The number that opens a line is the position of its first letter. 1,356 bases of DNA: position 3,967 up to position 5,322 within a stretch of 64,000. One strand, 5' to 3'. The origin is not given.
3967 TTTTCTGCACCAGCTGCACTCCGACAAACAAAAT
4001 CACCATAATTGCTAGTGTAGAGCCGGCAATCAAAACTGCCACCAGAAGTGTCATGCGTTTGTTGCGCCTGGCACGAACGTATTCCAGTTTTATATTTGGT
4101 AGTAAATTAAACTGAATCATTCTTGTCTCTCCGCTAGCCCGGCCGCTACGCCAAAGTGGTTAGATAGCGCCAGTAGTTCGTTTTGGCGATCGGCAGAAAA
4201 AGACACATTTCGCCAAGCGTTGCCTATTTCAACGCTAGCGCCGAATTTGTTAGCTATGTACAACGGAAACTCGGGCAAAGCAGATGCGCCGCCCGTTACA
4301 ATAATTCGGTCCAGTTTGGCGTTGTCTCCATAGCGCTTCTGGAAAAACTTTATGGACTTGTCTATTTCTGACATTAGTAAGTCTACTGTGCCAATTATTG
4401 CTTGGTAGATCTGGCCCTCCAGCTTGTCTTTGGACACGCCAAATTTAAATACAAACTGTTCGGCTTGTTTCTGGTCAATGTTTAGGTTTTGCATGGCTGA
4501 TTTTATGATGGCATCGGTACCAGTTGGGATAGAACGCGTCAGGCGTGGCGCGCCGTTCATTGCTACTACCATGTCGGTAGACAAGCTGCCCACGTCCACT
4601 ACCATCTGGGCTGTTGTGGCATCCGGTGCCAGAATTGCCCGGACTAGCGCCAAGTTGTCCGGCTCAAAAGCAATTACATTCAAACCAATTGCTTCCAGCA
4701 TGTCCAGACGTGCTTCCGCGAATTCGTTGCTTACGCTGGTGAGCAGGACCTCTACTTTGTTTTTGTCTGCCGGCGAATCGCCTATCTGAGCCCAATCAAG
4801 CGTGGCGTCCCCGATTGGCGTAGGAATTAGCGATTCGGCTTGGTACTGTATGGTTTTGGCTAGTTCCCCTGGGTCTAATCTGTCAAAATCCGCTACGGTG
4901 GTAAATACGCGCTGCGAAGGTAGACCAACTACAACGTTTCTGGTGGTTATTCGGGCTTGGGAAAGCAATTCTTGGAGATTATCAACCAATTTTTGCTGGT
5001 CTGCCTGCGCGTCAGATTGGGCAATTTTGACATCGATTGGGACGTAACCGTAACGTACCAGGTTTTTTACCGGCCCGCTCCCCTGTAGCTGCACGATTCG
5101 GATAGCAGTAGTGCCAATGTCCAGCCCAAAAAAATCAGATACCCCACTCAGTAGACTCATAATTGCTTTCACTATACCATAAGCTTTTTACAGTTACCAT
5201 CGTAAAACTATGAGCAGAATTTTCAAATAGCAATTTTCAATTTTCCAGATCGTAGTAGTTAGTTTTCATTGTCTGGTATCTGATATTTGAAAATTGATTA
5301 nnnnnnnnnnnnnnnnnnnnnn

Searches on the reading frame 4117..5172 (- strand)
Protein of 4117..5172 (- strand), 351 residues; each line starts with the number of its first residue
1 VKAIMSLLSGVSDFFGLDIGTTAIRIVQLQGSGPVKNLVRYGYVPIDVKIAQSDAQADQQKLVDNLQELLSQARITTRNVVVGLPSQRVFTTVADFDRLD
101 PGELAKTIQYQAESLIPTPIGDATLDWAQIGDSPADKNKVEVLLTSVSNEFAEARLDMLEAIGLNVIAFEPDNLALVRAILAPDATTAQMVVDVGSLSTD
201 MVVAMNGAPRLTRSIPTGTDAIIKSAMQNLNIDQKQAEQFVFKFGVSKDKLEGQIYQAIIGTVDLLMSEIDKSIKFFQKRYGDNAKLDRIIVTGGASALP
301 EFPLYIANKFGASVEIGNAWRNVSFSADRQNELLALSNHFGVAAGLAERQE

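Call 98: search_protein_families(library=pfam, proteins=[window:4117-5172:-], max_evalue=0.0001)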
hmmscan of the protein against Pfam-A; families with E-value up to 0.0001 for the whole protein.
window:4117-5172:- (351 aa): 3 families
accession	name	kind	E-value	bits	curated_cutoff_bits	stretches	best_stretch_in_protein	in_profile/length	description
PF11104.14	PilM_2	-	4.3e-35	121.7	27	1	16-349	1-338/340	Type IV pilus assembly protein PilM;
PF14450.12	FtsA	-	2.8e-12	47.5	31.8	1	190-325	1-122/127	Cell division protein FtsA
PF25216.1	Volactin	-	3.6e-09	37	35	1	192-311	171-292/321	Volactin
